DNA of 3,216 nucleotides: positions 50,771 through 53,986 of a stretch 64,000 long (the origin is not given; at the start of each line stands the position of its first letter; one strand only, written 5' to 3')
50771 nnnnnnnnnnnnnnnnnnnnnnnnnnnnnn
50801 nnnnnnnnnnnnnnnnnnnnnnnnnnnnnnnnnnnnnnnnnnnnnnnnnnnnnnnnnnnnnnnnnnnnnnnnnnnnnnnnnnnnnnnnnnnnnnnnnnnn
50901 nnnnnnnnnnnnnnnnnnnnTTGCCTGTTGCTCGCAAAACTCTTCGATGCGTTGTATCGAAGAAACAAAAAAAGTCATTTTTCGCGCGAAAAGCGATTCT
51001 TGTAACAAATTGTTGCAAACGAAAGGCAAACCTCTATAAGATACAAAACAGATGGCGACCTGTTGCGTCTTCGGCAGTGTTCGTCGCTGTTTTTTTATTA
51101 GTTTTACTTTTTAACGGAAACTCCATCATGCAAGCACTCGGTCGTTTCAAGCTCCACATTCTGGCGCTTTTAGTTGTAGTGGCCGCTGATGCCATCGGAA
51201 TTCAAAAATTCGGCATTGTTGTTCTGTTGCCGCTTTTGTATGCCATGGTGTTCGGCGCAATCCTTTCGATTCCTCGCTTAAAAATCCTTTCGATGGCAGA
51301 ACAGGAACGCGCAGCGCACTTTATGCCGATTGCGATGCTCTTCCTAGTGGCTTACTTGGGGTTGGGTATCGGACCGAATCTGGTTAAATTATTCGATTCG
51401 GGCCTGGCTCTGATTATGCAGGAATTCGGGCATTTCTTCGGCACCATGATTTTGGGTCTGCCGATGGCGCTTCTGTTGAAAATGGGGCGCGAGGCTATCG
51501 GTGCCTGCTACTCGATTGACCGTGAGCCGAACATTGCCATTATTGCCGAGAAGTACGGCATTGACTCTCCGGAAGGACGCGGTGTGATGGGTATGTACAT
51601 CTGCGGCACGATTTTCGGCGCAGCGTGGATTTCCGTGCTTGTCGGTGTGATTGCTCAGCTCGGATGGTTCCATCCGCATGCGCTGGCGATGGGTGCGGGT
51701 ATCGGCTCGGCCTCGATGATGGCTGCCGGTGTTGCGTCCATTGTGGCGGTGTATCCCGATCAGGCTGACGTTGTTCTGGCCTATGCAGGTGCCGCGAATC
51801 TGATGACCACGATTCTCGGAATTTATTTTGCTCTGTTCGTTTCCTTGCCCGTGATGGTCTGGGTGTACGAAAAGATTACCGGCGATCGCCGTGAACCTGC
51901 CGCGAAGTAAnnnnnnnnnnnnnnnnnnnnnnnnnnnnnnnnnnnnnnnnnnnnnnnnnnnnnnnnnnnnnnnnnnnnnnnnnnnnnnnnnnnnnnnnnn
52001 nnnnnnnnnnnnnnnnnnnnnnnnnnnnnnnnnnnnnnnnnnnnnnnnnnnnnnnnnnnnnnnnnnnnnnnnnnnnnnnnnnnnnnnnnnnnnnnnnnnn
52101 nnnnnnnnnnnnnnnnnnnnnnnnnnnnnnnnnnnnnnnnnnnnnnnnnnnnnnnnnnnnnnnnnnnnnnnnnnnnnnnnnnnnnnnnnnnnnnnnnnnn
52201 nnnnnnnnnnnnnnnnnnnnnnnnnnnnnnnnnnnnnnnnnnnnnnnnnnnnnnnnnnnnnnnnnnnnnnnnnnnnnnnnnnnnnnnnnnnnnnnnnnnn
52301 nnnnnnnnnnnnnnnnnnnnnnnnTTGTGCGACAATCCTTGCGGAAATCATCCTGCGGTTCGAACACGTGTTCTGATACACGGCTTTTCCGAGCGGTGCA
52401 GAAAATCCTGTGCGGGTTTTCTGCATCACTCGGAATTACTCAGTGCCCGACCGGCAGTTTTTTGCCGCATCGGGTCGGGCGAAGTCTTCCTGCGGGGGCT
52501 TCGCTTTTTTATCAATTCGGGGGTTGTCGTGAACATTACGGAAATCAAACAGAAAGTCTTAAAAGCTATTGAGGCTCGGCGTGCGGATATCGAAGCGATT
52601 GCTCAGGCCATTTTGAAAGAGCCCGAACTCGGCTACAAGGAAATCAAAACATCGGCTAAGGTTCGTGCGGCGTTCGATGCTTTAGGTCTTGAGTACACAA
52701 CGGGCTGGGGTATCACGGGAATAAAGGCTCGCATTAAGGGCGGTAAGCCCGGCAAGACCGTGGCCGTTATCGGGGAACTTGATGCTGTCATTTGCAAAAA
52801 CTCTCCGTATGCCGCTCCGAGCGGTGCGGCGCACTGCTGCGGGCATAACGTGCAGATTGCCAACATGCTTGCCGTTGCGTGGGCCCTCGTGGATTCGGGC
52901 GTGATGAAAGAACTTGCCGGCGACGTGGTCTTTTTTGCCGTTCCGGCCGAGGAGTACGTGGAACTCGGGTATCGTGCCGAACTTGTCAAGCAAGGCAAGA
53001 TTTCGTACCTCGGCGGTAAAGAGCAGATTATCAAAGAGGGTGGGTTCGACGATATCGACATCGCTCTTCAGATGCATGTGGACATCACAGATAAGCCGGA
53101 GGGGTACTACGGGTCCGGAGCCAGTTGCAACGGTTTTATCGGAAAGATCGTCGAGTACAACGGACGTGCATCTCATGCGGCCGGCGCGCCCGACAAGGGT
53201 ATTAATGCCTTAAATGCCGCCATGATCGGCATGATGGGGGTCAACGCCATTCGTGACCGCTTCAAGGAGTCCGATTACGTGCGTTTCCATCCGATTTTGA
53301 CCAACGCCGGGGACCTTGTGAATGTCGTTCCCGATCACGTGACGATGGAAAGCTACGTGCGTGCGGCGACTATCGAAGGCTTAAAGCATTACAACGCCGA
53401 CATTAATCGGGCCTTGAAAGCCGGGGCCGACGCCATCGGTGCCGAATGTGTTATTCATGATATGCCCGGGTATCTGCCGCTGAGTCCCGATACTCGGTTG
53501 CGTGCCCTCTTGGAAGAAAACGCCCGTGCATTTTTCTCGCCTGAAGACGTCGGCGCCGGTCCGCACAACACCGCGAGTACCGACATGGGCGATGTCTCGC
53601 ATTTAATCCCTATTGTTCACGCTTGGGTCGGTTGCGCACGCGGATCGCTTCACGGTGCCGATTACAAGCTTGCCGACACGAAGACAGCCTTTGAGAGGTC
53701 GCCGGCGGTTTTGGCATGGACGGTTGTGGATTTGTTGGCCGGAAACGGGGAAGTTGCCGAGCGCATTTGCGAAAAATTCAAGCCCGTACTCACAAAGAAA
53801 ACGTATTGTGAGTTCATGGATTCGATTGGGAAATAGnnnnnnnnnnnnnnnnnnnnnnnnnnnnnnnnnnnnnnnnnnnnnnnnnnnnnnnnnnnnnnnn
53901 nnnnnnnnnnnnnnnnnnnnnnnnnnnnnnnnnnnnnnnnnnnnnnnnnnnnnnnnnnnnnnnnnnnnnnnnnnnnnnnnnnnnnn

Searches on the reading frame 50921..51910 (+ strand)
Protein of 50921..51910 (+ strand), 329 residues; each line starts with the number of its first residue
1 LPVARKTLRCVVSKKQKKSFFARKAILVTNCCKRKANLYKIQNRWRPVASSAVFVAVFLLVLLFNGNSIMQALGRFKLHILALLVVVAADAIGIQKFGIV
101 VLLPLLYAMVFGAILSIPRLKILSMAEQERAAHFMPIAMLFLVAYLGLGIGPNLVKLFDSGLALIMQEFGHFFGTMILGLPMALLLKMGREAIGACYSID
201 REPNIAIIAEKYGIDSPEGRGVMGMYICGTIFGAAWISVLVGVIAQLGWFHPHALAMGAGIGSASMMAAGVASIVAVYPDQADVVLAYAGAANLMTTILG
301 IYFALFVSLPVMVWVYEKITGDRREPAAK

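Call 11: search_protein_families(library=pfam, proteins=[window:50921-51910:+])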
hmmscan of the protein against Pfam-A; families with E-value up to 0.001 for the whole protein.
window:50921-51910:+ (329 aa): 1 family
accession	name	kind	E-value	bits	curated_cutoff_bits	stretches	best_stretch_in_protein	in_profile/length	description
PF11299.13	DUF3100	-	3e-88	295.7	27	1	88-317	2-234/235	Protein of unknown function (DUF3100)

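Call 35: search_protein_families(library=ncbifam, proteins=[window:50921-51910:+])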
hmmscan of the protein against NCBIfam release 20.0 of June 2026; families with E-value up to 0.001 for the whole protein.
window:50921-51910:+ (329 aa): 0 families

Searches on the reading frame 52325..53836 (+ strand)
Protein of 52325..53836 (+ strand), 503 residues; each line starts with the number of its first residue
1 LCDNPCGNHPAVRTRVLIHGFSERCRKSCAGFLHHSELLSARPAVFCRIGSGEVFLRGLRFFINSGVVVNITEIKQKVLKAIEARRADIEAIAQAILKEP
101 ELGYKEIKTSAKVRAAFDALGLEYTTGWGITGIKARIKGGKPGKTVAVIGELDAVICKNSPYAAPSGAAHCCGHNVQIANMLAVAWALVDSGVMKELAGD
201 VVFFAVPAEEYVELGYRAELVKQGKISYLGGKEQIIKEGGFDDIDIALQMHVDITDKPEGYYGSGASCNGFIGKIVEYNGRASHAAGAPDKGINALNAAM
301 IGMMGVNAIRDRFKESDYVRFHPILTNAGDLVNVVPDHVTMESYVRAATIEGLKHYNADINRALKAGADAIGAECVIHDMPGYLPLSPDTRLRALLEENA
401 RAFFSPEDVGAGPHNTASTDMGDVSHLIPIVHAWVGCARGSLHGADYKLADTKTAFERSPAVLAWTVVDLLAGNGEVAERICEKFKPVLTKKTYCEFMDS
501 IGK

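Call 11: search_protein_families(library=pfam, proteins=[window:52325-53836:+])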
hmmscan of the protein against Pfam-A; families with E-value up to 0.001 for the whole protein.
window:52325-53836:+ (503 aa): 2 families
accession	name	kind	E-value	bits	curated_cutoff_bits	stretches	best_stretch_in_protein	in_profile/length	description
PF01546.33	Peptidase_M20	-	6e-09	36.5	24.6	1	150-449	4-188/206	Peptidase family M20/M25/M40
PF07687.19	M20_dimer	-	1.8e-06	28.3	21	1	270-367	5-102/107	Peptidase dimerisation domain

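Call 35: search_protein_families(library=ncbifam, proteins=[window:52325-53836:+])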
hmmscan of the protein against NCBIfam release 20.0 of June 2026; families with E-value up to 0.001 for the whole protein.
window:52325-53836:+ (503 aa): 8 families
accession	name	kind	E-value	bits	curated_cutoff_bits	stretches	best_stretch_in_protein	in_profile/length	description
TIGR01891.1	amidohydrolases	subfamily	5.3e-54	183.7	153.75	1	91-441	3-344/366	amidohydrolase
NF040868.1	carboxypep_CpsA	equivalog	4.2e-23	81.7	500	1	78-386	4-301/391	carboxypeptidase CpsA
NF038260.1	ectoine_DoeB_2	equivalog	1.8e-15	56.7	550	1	91-385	10-289/378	N(2)-acetyl-L-2,4-diaminobutanoate deacetylase DoeB2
NF004788.0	PRK06133.1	subfamily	2.9e-08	33.1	349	1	269-365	215-308/417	glutamate carboxypeptidase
NF005602.0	PRK07338.1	equivalog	2.9e-08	32.7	357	1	277-395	211-326/409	hydrolase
TIGR01910.1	DapE-ArgE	subfamily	8.3e-08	31.8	217.6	1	232-400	146-315/373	ArgE/DapE family deacylase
TIGR01900.1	dapE-gram_pos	equivalog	2.3e-06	26.8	304.2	1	266-366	160-262/351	succinyl-diaminopimelate desuccinylase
NF058540.1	Ncarbamyl_ErtE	equivalog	3.5e-05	22.6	520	1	276-470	222-414/418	N-carbamyl-l-glutamate amidohydrolase ErtE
